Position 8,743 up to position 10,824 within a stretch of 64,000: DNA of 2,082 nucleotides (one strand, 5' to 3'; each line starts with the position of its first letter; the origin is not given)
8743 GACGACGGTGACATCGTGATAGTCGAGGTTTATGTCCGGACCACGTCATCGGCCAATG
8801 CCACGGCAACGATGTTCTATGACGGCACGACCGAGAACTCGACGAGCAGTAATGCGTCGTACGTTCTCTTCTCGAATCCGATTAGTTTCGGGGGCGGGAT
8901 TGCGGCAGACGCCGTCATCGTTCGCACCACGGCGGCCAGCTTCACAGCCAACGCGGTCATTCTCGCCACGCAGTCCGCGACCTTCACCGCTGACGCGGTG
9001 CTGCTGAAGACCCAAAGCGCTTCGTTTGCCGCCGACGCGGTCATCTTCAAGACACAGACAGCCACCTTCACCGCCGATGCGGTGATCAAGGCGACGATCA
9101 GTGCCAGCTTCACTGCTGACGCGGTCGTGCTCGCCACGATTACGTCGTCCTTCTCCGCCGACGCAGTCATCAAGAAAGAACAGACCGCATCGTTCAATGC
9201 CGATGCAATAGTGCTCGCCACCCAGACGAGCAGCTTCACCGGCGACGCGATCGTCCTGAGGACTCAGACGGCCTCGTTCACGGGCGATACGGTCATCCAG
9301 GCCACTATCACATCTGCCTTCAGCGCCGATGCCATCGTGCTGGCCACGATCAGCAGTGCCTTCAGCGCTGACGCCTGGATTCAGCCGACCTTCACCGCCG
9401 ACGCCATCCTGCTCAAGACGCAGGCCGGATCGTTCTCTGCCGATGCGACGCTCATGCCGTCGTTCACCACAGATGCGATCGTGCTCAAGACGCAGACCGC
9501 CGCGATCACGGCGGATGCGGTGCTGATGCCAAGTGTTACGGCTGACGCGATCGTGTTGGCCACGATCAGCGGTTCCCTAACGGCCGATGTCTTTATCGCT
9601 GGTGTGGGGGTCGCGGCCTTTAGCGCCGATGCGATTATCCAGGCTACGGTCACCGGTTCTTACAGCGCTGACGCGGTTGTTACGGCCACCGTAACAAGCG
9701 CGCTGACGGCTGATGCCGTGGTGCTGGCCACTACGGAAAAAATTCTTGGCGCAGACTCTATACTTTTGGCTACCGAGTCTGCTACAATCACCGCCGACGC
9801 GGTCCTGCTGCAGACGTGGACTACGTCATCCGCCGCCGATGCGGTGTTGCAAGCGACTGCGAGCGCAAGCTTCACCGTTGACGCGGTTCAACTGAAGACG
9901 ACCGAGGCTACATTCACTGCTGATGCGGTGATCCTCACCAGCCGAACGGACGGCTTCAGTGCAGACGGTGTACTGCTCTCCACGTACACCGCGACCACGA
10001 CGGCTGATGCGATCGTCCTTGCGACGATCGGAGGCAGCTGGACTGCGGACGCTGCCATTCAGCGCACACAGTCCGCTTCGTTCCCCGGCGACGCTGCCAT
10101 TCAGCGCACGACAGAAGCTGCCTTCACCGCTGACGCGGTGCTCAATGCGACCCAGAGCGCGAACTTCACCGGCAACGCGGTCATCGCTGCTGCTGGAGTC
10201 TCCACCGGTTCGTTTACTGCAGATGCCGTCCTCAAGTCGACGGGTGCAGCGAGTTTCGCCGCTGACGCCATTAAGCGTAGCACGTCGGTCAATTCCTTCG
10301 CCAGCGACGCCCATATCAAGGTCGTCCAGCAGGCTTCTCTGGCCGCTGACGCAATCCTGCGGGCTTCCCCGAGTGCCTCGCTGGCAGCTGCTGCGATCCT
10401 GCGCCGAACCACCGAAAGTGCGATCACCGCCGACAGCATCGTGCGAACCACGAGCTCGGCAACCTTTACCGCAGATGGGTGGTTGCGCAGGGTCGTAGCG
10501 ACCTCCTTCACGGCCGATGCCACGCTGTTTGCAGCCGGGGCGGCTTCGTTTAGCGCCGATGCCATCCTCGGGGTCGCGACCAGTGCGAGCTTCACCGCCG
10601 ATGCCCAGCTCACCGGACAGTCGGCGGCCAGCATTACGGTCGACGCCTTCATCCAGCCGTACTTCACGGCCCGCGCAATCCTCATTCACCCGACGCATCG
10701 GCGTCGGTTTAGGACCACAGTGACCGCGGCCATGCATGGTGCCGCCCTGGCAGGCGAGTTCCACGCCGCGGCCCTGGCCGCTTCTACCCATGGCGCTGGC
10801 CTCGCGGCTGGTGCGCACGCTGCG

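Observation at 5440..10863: Giant 1807-aa virion-associated protein built from ~60 copies of a 14-aa (42-nt) tandem repeat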

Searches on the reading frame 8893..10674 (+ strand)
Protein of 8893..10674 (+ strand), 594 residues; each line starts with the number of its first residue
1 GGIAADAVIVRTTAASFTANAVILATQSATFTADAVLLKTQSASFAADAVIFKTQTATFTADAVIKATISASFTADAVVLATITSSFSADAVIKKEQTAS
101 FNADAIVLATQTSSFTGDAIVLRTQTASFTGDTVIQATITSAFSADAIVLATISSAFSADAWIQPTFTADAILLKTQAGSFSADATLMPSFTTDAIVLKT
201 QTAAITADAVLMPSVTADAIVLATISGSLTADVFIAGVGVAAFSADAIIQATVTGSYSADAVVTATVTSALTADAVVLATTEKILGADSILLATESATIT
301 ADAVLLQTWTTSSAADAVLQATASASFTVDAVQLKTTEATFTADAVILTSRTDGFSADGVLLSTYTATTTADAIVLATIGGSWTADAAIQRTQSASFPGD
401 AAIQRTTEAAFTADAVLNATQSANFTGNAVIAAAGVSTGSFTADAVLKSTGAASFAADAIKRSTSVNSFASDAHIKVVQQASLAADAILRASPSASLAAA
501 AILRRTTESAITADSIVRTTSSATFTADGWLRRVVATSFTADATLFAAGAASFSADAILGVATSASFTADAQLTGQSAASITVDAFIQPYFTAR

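Call 39: predict_structure(alignment_id=A1)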
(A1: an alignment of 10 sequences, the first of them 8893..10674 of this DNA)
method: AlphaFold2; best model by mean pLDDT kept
length: 594 residues; sequences in the alignment: 10
mean_pLDDT: 63.9   pTM: 0.40
mean pLDDT of the five models: 63.9, 62.5, 61.7, 57.1, 56.3
residues with pLDDT >= 90: 0; 70-90: 182; 50-70: 343; < 50: 69
segments of 3 or more residues with pLDDT < 50: 164-221, 588-594
pLDDT, mean of each block of 10 residues (from residue 1): 65 70 74 72 69 72 69 76 77 74 82 82 84 78 73 63 38 40 35 36 41 36 51 53 56 56 56 60 60 65 63 62 64 68 68 67 71 76 76 73 75 72 68 60 65 63 64 68 69 68 69 70 66 64 63 63 63 55 49 30
secondary structure, 60 per line:
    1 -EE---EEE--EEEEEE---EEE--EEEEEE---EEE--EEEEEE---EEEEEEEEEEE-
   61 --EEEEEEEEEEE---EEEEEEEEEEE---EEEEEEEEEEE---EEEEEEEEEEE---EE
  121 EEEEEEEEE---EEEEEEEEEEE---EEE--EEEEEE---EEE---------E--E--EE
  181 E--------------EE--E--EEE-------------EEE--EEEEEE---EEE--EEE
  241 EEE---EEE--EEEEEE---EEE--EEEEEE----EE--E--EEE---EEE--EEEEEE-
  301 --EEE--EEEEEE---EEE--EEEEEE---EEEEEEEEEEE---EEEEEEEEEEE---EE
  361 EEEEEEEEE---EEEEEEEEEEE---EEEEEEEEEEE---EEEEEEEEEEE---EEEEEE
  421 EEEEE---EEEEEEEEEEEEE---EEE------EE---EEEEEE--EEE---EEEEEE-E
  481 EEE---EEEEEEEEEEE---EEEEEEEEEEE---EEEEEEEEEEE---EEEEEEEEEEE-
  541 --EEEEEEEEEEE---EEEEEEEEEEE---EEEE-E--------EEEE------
elements in order: E7-9 E12-17 E21-23 E26-31 E35-37 E40-45 E49-59 E63-73 E77-87 E91-101 E105-115 E119-129 E133-143 E147-149 E152-157 E161-163 E179-181 E203-205 E219-221 E224-229 E233-235 E238-243 E247-249 E252-257 E261-263 E266-271 E283-285 E289-291 E294-299 E303-305 E308-313 E317-319 E322-327 E331-341 E345-355 E359-369 E373-383 E387-397 E401-411 E415-425 E429-441 E445-447 E459-464 E467-469 E473-478 E480-483 E487-497 E501-511 E515-525 E529-539 E543-553 E557-567 E571-574 E585-588
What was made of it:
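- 8893..10668 (+): FTADA array 3 (aa 1152-1743, 41 scored units). It includes three 14+10-aa super-units at aa 1306-1377 (DNA 9355-9570). AF2 model in call 39, with low confidence exactly over the 10-aa units.
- Block pLDDT is 63-84 in the regular 14-aa stretches; the mean is 63.9 (call 39). AF2 mean pLDDT is only 63.9 (call 39).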

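Call 41: fold_search(model_id=the predicted structure, library=pdb)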
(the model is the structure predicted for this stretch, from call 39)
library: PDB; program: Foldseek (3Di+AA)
matches with E <= 10: 64; with E <= 0.001: 0
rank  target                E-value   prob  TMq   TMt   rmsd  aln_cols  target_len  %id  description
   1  3syj                  1.1e-01  0.05  0.11  0.08  28.6       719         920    8  Crystal structure of the Haemophilus influenzae Hap adhesin (released 2011-08-24)
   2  6nyf_A                4.7e-01  0.02  0.08  0.07  30.5       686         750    9  Helicobacter pylori Vacuolating Cytotoxin A Oligomeric Assembly 1 (OA-1) (released 2019-03-27)
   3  7usl_C                4.9e-01  0.06  0.14  0.13  23.5       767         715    8  Integrin alphaM/beta2 ectodomain in complex with adenylate cyclase toxin RTX751 and M1F5 Fab (released 2022-08-17)
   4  8vbb_A                8.3e-01  0.13  0.28  0.20  15.0      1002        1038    9  The secreted adhesin EtpA of Enterotoxigenic Escherichia coli in complex with the mouse mAb 1G05 (released 2024-09-04)
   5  2odl                  9.2e-01  0.03  0.08  0.11  21.3       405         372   10  Crystal structure of the HMW1 secretion domain from Haemophilus influenzae (released 2007-08-21)
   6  1hm8_A                1.0e+00  0.13  0.12  0.14  10.6       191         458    7  CRYSTAL STRUCTURE OF S.PNEUMONIAE N-ACETYLGLUCOSAMINE-1-PHOSPHATE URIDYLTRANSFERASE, GLMU, BOUND TO ACETYL COENZYME A (released 2001-11-30)
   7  1hm0_A                1.5e+00  0.11  0.11  0.13  10.6       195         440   10  CRYSTAL STRUCTURE OF S.PNEUMONIAE N-ACETYLGLUCOSAMINE 1-PHOSPHATE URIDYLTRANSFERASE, GLMU (released 2001-11-30)
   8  4ac3                  1.6e+00  0.10  0.11  0.13  10.8       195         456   10  S.pneumoniae GlmU in complex with an antibacterial inhibitor (released 2012-02-15)
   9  7kr9                  2.2e+00  0.08  0.11  0.13  10.8       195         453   10  Bifunctional enzyme GlmU bound to Zn(II) (released 2021-12-01)
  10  6n2b_B                2.2e+00  0.02  0.08  0.12  32.8       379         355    8  The Crystal Structure of Caldicellulosiruptor kristjanssonii Tapirin C-terminal domain (released 2018-12-19)
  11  3d98                  2.3e+00  0.03  0.08  0.10  10.9       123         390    9  Crystal structure of GlmU from Mycobacterium tuberculosis, ligand-free form (released 2009-03-10)
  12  4aaw                  2.4e+00  0.08  0.12  0.14  10.6       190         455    8  S.pneumoniae GlmU in complex with an antibacterial inhibitor (released 2012-02-15)
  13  6p5t_C                2.4e+00  0.02  0.14  0.11  29.1       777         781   13  Surface-layer (S-layer) RsaA protein from Caulobacter crescentus bound to strontium and iodide (released 2020-01-15)
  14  3c8v_B                2.5e+00  0.02  0.07  0.08  18.8       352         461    7  Crystal structure of putative acetyltransferase (YP_390128.1) from Desulfovibrio desulfuricans G20 at 2.28 A resolutio (released 2008-02-26)
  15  1g97                  2.7e+00  0.07  0.11  0.13  10.8       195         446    8  S.PNEUMONIAE GLMU COMPLEXED WITH UDP-N-ACETYLGLUCOSAMINE AND MG2+ (released 2001-05-22)
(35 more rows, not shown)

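Call 58: search_protein_representatives(alignment_id=A1)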
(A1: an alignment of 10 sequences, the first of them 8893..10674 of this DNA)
Query: 10 sequences, 584 profile positions. Proteins with E-value up to 0.001 (for the whole library): 1814; up to 1e-10: 1074; up to 1e-30: 414. The best 150 are listed.
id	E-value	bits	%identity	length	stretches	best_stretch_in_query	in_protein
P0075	0.0e+00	1060.9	-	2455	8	1-243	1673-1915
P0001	6.4e-242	820.5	-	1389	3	1-470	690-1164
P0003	1.9e-240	815.6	-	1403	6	169-578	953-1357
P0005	3.5e-234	794.9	-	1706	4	9-417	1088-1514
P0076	1.3e-226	770.0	-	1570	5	1-540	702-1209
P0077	3.0e-222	755.5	-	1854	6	13-258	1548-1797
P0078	7.0e-216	734.5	-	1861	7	2-299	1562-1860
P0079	8.3e-215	730.9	-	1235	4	12-302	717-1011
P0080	1.1e-206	704.2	-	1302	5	1-191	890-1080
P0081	5.4e-201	685.4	-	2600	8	2-509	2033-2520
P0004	2.5e-198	676.6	-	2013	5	1-506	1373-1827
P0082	9.1e-194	661.5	-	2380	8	5-373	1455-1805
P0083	2.0e-193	660.3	-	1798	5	16-551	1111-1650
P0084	2.5e-193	660.1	-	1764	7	2-220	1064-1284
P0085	7.1e-191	651.9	-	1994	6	126-564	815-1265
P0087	2.6e-189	646.8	-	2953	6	26-423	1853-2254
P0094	2.6e-146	504.8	-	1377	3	31-328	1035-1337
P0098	4.5e-138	477.6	-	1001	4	1-203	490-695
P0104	1.0e-130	453.3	-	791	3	15-238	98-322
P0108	3.3e-125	435.1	-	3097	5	28-553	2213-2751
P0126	1.3e-104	367.1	-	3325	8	213-536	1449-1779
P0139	7.7e-95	334.8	-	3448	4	60-453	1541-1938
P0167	1.9e-78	280.7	-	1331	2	31-441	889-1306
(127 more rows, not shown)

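Call 59: list_cluster_members(proteins=[P0075, P0076, P0079, P0081, P0087, P0098, P0104, P0108, P0126, P0139])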
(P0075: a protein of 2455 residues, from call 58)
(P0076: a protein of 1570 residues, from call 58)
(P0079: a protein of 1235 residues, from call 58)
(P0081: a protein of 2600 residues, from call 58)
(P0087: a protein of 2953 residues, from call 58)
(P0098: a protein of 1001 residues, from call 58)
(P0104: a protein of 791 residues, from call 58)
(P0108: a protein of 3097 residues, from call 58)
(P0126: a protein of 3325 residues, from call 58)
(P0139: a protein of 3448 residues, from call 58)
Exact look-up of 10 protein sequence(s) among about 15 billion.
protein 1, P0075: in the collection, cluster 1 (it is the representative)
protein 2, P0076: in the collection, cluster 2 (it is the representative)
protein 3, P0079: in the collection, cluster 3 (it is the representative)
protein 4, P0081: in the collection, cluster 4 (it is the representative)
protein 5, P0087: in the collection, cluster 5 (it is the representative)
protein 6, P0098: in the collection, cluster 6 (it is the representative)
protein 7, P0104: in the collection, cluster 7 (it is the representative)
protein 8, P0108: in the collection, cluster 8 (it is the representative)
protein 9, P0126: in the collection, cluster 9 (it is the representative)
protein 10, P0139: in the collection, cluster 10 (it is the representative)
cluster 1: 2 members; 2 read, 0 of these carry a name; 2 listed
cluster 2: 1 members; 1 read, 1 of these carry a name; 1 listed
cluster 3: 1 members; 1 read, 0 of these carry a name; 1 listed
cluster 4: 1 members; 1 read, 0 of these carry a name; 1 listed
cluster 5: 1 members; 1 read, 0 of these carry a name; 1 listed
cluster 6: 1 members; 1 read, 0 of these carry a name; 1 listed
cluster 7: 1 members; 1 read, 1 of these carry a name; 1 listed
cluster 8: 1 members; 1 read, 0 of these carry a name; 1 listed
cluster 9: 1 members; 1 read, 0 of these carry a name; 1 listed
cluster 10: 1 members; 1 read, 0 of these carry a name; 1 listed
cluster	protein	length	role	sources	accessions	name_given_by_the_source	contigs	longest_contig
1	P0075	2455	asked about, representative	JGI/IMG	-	-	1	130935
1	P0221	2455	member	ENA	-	-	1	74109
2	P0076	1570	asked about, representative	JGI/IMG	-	hypothetical protein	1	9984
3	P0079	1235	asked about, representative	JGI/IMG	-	-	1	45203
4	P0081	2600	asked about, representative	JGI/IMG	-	-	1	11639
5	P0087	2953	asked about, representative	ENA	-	-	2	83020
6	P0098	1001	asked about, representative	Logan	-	-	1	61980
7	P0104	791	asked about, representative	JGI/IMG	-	hypothetical protein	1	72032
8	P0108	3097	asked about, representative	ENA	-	-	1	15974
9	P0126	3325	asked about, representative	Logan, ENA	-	-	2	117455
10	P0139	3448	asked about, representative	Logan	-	-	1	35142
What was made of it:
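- Tried and rejected: The cluster look-up of ten top family members returned no informative names; the only label given was 'hypothetical protein' (call 59).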

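Call 65: search_solved_structures(query=A1, max_evalue=10)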
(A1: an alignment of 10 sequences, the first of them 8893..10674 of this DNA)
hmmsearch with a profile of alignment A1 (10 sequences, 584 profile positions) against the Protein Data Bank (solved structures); distinct sequences matched with E-value up to 10: 3.
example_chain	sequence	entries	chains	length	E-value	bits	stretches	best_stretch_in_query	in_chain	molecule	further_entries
8b2f_A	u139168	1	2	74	0.97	10.8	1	144-187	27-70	SH3-like cell wall binding domain-containing protein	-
3ab7_A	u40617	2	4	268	1.3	10.5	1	392-456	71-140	Putative uncharacterized protein TTHA0350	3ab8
3oc4_A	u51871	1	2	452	2.5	9.5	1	280-366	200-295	Oxidoreductase, pyridine nucleotide-disulfide family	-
